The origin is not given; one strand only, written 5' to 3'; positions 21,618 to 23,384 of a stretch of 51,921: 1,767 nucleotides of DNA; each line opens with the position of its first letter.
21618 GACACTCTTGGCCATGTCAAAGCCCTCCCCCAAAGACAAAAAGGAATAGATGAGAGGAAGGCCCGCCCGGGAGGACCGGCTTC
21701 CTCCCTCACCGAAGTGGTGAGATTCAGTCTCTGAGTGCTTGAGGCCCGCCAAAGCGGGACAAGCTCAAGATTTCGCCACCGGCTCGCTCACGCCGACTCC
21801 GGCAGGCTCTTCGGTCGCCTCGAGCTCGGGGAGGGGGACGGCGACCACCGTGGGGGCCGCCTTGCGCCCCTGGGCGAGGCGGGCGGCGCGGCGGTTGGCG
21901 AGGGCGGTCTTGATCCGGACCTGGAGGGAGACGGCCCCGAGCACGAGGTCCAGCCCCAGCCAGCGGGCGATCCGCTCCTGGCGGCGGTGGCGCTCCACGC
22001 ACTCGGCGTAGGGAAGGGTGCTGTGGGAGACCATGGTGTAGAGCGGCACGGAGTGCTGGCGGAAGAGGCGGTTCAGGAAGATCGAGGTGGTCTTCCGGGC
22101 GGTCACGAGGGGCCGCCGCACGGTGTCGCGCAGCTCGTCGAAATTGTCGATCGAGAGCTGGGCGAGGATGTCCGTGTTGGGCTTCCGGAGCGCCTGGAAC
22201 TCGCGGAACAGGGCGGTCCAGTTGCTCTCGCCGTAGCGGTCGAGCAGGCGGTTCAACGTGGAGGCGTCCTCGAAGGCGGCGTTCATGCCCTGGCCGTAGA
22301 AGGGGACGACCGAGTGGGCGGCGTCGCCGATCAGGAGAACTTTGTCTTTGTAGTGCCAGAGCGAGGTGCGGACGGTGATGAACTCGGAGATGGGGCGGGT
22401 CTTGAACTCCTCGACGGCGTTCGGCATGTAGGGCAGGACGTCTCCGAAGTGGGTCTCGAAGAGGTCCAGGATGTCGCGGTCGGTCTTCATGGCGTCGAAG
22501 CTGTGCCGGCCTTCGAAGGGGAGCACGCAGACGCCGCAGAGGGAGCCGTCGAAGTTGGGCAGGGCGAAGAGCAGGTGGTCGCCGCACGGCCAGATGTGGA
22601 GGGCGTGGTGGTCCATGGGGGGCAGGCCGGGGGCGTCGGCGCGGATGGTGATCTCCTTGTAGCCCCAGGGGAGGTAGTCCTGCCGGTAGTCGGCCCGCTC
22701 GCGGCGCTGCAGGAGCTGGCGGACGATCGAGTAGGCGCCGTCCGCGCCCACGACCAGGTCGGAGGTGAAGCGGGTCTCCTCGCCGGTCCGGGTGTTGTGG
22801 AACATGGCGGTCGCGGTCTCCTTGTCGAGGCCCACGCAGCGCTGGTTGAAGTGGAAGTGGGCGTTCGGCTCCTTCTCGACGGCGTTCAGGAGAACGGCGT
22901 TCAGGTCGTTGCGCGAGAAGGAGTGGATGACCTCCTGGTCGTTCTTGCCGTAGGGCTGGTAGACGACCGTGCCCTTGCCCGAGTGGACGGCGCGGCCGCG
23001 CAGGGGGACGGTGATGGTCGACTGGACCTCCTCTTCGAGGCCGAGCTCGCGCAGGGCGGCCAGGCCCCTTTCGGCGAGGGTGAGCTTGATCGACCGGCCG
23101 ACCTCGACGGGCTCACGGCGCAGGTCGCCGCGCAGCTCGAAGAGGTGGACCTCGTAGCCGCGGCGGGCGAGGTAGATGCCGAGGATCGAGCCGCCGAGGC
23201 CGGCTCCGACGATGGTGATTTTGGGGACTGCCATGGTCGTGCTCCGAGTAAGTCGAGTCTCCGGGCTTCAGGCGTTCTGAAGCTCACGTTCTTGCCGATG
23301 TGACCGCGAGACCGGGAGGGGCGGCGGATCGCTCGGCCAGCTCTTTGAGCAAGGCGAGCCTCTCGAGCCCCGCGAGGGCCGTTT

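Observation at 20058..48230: Compact 28-kb FAAL-primed NRPS lipopeptide cluster with halogenase and kynurenine monooxygenase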

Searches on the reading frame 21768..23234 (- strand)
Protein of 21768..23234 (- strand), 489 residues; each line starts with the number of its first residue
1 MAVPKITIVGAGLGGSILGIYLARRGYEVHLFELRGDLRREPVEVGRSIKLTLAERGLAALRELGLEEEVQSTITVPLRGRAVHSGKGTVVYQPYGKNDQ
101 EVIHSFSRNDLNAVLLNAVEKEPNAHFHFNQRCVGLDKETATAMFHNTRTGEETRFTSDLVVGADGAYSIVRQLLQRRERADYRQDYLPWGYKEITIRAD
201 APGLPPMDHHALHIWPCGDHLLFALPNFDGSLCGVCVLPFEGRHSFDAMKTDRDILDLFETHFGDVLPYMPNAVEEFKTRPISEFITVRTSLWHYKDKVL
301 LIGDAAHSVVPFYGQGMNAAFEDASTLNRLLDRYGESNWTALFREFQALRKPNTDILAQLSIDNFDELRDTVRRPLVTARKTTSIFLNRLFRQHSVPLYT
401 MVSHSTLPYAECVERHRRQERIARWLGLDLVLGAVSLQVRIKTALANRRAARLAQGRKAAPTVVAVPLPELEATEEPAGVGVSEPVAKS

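Call 4: search_protein_families(library=pfam, proteins=[window:21768-23234:-], max_evalue=0.001)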
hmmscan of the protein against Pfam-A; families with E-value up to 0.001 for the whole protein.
window:21768-23234:- (489 aa): 5 families
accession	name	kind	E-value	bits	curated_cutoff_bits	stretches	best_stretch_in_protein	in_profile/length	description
PF01494.25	FAD_binding_3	-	2.5e-32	112.9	22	1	6-331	4-318/349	FAD binding domain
PF01266.30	DAO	-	4.6e-06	26.8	27.9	0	6-33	2-29/353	FAD dependent oxidoreductase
PF13450.12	NAD_binding_8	-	1.6e-05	25.5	21.9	1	8-37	1-30/68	NAD(P)-binding Rossmann-like domain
PF07992.20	Pyr_redox_2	-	3.6e-05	23.8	26.1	1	5-169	2-111/291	Pyridine nucleotide-disulphide oxidoreductase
PF00890.30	FAD_binding_2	-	0.00038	20.2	20.4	0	98-182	132-217/414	FAD binding domain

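Call 9: search_protein_families(library=ncbifam, proteins=[window:21768-23234:-], max_evalue=0.00001)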
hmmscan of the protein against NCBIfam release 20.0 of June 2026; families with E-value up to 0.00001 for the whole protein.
window:21768-23234:- (489 aa): 59 families (the best 25 are shown)
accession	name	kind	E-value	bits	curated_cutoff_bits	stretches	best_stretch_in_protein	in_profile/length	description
NF053548.1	violacein_VioC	equivalog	1.6e-60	205.4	760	1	5-397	3-396/429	NADP-dependent violacein biosynthesis oxygenase VioC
NF033623.1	urate_HpxO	equivalog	2.7e-26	92.4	500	2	5-190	1-177/381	FAD-dependent urate hydroxylase HpxO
TIGR01988.1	Ubi-OHases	subfamily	2.2e-25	89.3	224.65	2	6-185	2-182/387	ubiquinone biosynthesis hydroxylase, UbiH/UbiF/VisC/COQ6 family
NF005313.0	PRK06847.1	subfamily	3.4e-25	88.8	372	2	2-182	3-177/375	hypothetical protein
NF005243.0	PRK06753.1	equivalog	2.2e-24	86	365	2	5-184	2-167/374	hypothetical protein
NF005720.0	PRK07538.1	subfamily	4.2e-23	81.9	400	1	5-177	4-175/418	hypothetical protein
NF004829.0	PRK06183.1-3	subfamily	6.7e-22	77.9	390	2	6-178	11-184/520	bifunctional 3-(3-hydroxy-phenyl)propionate/3-hydroxycinnamic acid hydroxylase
NF006021.0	PRK08163.1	equivalog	3.6e-21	75.6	459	1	4-354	6-343/398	3-hydroxybenzoate 6-monooxygenase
TIGR01984.1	UbiH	equivalog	2.1e-20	72.9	392.2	2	6-185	2-179/382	2-octaprenyl-6-methoxyphenyl hydroxylase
TIGR02032.1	GG-red-SF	subfamily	1.5e-19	70.8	158.8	1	8-322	5-288/297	geranylgeranyl reductase family protein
NF004833.1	PRK06185.1-1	subfamily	4.2e-19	68.6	488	1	6-332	5-316/403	FAD-dependent oxidoreductase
NF004780.0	PRK06126.1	subfamily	4.2e-19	68.2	445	1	101-333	119-340/552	hypothetical protein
NF005062.0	PRK06475.1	equivalog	5.7e-19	68.2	524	1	5-353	5-346/401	FAD-binding protein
NF005612.0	PRK07364.1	equivalog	1.7e-18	66.3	487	1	6-401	21-401/415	FAD-dependent hydroxylase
NF005566.0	PRK07236.1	subfamily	2.3e-18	66.2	333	1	3-190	6-174/386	hypothetical protein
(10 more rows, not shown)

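Call 10: find_homologous_proteins(query=window:21768-23234:-, max_evalue=1e-20)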
Query window:21768-23234:- (489 aa): 4587 proteins with E <= 1e-20 among 8000 candidates; the best 120 are listed.
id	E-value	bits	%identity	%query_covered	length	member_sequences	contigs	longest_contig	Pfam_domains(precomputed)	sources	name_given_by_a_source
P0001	0.0e+0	1044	92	100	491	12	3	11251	PF01494.26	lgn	-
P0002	0.0e+0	1025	90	100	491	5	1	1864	PF01266.31,PF13450.13,PF07992.21,PF01494.26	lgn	-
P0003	2.8e-281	951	85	99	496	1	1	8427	PF01266.31,PF13450.13,PF07992.21,PF01494.26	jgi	jgi:kynurenine 3-monooxygenase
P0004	7.8e-263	890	84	91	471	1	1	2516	PF13450.13,PF07992.21,PF01494.26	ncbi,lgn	ncbi:MAG TPA: NAD(P)/FAD-dependent oxidoreductase [Thermoanaerobaculia bacterium]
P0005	4.4e-261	885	82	93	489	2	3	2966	PF01266.31,PF13450.13,PF07992.21,PF01494.26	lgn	-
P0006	1.8e-250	850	75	100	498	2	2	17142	PF13450.13,PF01494.26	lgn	-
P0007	4.5e-241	819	72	99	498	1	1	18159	PF01266.31,PF13450.13,PF01494.26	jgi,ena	-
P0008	1.2e-237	807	71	99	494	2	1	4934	PF01266.31,PF01494.26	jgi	jgi:kynurenine 3-monooxygenase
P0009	1.2e-237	807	72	96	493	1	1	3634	PF01494.26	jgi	jgi:kynurenine 3-monooxygenase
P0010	9.5e-237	804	71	98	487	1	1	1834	PF01266.31,PF13450.13,PF01494.26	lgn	-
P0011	4.3e-236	802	70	100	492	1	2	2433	PF01266.31,PF08491.17,PF01494.26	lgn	-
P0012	4.3e-235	799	70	98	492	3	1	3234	PF01494.26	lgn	-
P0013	4.5e-235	799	70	98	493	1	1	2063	PF01266.31,PF01494.26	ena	-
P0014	1.1e-234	797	70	97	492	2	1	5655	PF01494.26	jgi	jgi:kynurenine 3-monooxygenase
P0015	1.2e-234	797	69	100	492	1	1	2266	PF01494.26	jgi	jgi:kynurenine 3-monooxygenase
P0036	3.4e-230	783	71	94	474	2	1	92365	PF08491.17,PF01494.26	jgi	jgi:kynurenine 3-monooxygenase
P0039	2.8e-229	780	68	97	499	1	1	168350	PF13450.13,PF07992.21,PF01494.26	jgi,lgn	jgi:kynurenine 3-monooxygenase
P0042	5.3e-229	779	72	90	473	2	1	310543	PF13450.13,PF01494.26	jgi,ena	-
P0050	1.8e-226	770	69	98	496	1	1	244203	PF01266.31,PF08491.17,PF01494.26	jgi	jgi:kynurenine 3-monooxygenase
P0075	4.4e-198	677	67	90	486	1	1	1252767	PF13450.13,PF01494.26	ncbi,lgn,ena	-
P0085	1.9e-187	642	64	89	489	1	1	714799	PF01266.31,PF13450.13,PF01494.26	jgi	jgi:kynurenine 3-monooxygenase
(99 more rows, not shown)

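Call 12: find_encoding_contigs(protein=P0001, flank=10000, max_places=3)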
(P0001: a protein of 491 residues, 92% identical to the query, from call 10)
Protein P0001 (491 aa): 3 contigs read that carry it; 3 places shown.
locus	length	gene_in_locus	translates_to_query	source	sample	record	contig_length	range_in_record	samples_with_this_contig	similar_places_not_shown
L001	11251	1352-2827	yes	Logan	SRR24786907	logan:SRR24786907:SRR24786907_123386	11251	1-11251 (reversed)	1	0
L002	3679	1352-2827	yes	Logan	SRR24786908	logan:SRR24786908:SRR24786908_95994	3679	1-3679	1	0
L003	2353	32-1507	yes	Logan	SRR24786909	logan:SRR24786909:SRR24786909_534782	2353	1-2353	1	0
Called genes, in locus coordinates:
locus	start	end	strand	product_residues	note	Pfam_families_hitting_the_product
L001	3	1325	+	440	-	?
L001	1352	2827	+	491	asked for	PF01494:FAD_binding_3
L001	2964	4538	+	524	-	PF01266:DAO, PF04820:Trp_halogenase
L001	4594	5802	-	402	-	PF12831:FAD_oxidored (faint), PF13450:NAD_binding_8, PF03275:GLF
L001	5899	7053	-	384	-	PF13692:Glyco_trans_1_4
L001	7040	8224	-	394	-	-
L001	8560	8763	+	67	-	-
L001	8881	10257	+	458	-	PF13424:TPR_12 (faint), PF17874:TPR_MalT (weak), PF13181:TPR_8 (faint)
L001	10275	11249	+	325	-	?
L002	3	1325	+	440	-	?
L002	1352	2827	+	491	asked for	PF01494:FAD_binding_3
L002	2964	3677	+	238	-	?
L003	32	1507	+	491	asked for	PF01494:FAD_binding_3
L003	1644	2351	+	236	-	?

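Call 13: find_encoding_contigs(protein=P0042, flank=10000, max_places=2)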
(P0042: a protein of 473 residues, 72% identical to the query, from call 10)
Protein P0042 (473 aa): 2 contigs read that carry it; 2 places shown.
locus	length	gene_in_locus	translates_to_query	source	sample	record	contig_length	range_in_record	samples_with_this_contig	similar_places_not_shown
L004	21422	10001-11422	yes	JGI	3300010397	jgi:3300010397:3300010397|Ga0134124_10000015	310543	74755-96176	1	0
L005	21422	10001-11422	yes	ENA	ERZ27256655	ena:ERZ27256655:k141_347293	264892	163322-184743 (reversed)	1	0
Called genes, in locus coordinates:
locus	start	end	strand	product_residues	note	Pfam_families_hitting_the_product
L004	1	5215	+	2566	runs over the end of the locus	PF00668:Condensation, PF00501:AMP-binding, PF13193:AMP-binding_C, PF00550:PP-binding, PF00668:Condensation, PF00501:AMP-binding, PF08241:Methyltransf_11, PF08242:Methyltransf_12, +3 more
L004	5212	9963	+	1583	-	PF00668:Condensation, PF00501:AMP-binding, PF00550:PP-binding, PF00083:Sugar_tr (weak), PF05977:MFS_3, PF07690:MFS_1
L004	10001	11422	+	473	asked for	PF01494:FAD_binding_3, PF13450:NAD_binding_8 (faint)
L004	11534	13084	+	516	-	PF19313:DUF5916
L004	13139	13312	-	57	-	-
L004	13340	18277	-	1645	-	-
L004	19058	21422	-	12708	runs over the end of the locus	-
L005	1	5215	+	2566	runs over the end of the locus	PF00668:Condensation, PF00501:AMP-binding, PF13193:AMP-binding_C, PF00550:PP-binding, PF00668:Condensation, PF00501:AMP-binding, PF08241:Methyltransf_11, PF08242:Methyltransf_12, +3 more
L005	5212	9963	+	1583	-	PF00668:Condensation, PF00501:AMP-binding, PF00550:PP-binding, PF00083:Sugar_tr (weak), PF05977:MFS_3, PF07690:MFS_1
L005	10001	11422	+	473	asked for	PF01494:FAD_binding_3, PF13450:NAD_binding_8 (faint)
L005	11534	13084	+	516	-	PF19313:DUF5916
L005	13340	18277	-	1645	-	-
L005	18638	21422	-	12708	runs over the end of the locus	-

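Call 15: find_related_loci(query=A1, collection=genome_contigs, flank=10000)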
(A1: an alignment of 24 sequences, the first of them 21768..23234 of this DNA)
Query A1 (489 aa) in genome_contigs; peptide patterns used: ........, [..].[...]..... (x = any residue, [..] = any of these).
599 stretches matched a pattern (row limit reached: there are more); 597 encode a relative of the query (tblastn E <= 1e-3); the best 80 are kept; 80 distinct loci.
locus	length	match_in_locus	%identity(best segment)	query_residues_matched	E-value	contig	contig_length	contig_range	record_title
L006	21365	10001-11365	47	1-453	7e-131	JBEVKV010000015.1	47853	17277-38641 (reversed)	MAG: Pyrinomonadaceae bacterium isolate T4R1UO_autometa_bin_0001 T4R1UO_autometa_bin_0001_k133_1420670, whole genome sho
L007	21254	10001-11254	44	7-426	8e-124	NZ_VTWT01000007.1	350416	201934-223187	Adhaeribacter soli strain MA2 NODE_7_length_350416_cov_164.044851, whole genome shotgun sequence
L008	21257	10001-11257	47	6-426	4e-123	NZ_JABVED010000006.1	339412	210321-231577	Actinokineospora xionganensis strain HBU206404 Scaffold6, whole genome shotgun sequence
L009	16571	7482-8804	65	1-439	0e+0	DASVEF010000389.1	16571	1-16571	MAG TPA_asm: Thermoanaerobaculia bacterium isolate SMAG_U2053 k141_1188963, whole genome shotgun sequence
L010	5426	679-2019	45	5-457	8e-122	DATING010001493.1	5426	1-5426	MAG TPA_asm: Longimicrobium sp. isolate SMAG_U15790 k141_3257009, whole genome shotgun sequence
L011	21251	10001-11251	44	6-424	5e-120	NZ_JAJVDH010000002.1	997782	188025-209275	Pontibacter vulgaris strain NBU2972 Scaffold1_2, whole genome shotgun sequence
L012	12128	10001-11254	43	5-424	2e-118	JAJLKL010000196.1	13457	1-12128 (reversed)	MAG: Hymenobacteraceae bacterium isolate PE-1-73 k141_1106140, whole genome shotgun sequence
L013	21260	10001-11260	46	6-425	3e-117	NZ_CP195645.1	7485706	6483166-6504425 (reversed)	Actinokineospora sp. HUAS TT18 chromosome, complete genome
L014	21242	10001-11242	45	6-422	2e-116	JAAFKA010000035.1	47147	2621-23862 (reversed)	MAG: Cytophagales bacterium isolate bin6.concoct.b1b2b5.025 WN_Cytophagales_1_scaffold_35, whole genome shotgun sequence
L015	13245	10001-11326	43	5-454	2e-115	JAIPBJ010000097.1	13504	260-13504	MAG: Flavobacteriales bacterium isolate Tobar13m-G24 Tobar13m-C4493, whole genome shotgun sequence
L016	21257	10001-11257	44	2-422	1e-114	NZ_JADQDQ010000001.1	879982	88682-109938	Hymenobacter jeongseonensis strain BT683 NODE_1_length_879982_cov_39.952996, whole genome shotgun sequence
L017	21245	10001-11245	44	5-422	2e-113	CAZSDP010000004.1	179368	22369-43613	MAG TPA_asm: uncultured Planctomycetia bacterium isolate binchicken_co275_154 genome assembly, contig: NODE_13_length_17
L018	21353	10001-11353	42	6-460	3e-113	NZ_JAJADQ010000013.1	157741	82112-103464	Hymenobacter nitidus strain BT635 NODE_13_length_157741_cov_21.714278, whole genome shotgun sequence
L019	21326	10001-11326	47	10-457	6e-113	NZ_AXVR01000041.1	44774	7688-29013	Salinispora cortesiana strain CNY-202 K228DRAFT_scaffold00041.41_C, whole genome shotgun sequence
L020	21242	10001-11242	44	6-422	1e-112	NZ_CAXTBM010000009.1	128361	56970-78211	MAG: uncultured Hymenobacter sp. isolate private_T1887_metawrap_bin.5 private_T1887_metawrap_bin.5_9, whole genome shotg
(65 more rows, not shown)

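Call 21: find_encoding_contigs(protein=P0006, flank=10000, max_places=2)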
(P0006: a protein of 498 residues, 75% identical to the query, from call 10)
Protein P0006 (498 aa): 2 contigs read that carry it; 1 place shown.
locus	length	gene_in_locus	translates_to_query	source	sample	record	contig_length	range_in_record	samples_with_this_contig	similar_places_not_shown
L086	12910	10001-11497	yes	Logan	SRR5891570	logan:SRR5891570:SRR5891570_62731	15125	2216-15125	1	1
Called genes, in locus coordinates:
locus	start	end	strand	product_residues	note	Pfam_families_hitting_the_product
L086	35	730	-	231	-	-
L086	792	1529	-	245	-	-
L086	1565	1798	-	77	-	-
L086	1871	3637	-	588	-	PF00082:Peptidase_S8, PF18047:PatG_D, PF18065:PatG_C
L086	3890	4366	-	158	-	PF04397:LytTR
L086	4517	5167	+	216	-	PF00174:Oxidored_molyb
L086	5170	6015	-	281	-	PF01694:Rhomboid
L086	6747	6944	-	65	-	-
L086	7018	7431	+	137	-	-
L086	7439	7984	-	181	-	PF09413:DUF2007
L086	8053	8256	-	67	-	-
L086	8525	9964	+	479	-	PF05977:MFS_3, PF07690:MFS_1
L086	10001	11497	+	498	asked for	PF01494:FAD_binding_3, PF13450:NAD_binding_8 (weak)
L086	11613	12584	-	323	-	-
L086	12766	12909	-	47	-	?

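Call 22: find_encoding_contigs(protein=P0039, flank=10000, max_places=1)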
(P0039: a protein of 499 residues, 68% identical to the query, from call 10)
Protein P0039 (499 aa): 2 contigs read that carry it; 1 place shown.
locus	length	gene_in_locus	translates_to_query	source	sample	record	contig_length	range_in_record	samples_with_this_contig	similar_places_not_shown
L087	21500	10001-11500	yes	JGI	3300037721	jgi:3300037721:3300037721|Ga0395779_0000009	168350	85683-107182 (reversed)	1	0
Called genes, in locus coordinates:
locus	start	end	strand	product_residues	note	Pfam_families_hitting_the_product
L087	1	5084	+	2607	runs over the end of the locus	PF00668:Condensation, PF00501:AMP-binding, PF13193:AMP-binding_C, PF00550:PP-binding, PF00668:Condensation, PF00501:AMP-binding, PF08241:Methyltransf_11, PF08242:Methyltransf_12, +5 more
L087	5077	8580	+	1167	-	PF00668:Condensation, PF00501:AMP-binding, PF13193:AMP-binding_C, PF00550:PP-binding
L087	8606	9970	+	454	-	PF05977:MFS_3, PF07690:MFS_1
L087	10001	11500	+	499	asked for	PF01494:FAD_binding_3, PF07992:Pyr_redox_2 (faint), PF13450:NAD_binding_8 (faint)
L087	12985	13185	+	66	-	-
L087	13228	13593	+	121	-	-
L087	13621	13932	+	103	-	-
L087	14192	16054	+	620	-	PF01011:PQQ (faint), PF13360:PQQ_2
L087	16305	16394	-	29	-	-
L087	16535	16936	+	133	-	PF00891:Methyltransf_2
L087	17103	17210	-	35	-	-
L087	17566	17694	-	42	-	-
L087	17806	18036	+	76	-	-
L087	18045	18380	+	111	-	-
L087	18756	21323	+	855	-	-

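Call 23: find_encoding_contigs(protein=P0075, flank=10000, max_places=1)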
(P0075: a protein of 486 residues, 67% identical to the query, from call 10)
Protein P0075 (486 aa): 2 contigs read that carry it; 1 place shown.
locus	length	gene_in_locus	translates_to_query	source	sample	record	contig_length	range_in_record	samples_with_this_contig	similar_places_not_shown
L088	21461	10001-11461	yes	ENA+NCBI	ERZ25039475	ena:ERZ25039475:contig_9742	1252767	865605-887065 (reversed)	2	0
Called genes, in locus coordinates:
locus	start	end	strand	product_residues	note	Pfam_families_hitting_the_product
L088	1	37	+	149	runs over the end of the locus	-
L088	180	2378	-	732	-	-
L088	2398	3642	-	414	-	-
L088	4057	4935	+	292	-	PF01048:PNP_UDP_1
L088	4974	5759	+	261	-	PF01975:SurE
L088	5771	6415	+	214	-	PF01135:PCMT, PF00398:RrnaAD (weak)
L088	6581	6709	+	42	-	-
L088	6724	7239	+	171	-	PF00156:Pribosyltran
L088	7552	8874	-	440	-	PF05977:MFS_3, PF07690:MFS_1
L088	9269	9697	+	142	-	PF01965:DJ-1_PfpI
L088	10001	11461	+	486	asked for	PF01494:FAD_binding_3, PF13450:NAD_binding_8 (weak)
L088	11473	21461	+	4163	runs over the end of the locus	PF00501:AMP-binding, PF23024:AMP-dom_DIP2-like, PF00550:PP-binding, PF00668:Condensation, PF00501:AMP-binding, PF13193:AMP-binding_C, PF00550:PP-binding, PF00668:Condensation, +8 more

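Call 24: find_encoding_contigs(protein=P0085, flank=10000, max_places=1)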
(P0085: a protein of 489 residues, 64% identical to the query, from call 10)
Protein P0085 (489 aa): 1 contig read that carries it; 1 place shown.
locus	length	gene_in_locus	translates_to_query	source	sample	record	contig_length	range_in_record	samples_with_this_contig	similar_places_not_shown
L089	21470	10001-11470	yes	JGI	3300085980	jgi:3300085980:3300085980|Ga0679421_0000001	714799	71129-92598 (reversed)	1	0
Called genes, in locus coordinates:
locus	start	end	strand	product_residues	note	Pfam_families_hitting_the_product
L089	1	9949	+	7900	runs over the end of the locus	PF00668:Condensation, PF00501:AMP-binding, PF13193:AMP-binding_C, PF00550:PP-binding, PF00668:Condensation, PF00501:AMP-binding, PF13193:AMP-binding_C, PF00550:PP-binding, +18 more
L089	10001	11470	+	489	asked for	PF01266:DAO (faint), PF01494:FAD_binding_3, PF13450:NAD_binding_8 (weak)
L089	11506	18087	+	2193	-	PF00668:Condensation, PF00501:AMP-binding, PF13193:AMP-binding_C, PF00550:PP-binding, PF00668:Condensation, PF00501:AMP-binding, PF13193:AMP-binding_C (weak), PF00550:PP-binding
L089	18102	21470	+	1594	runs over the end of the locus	-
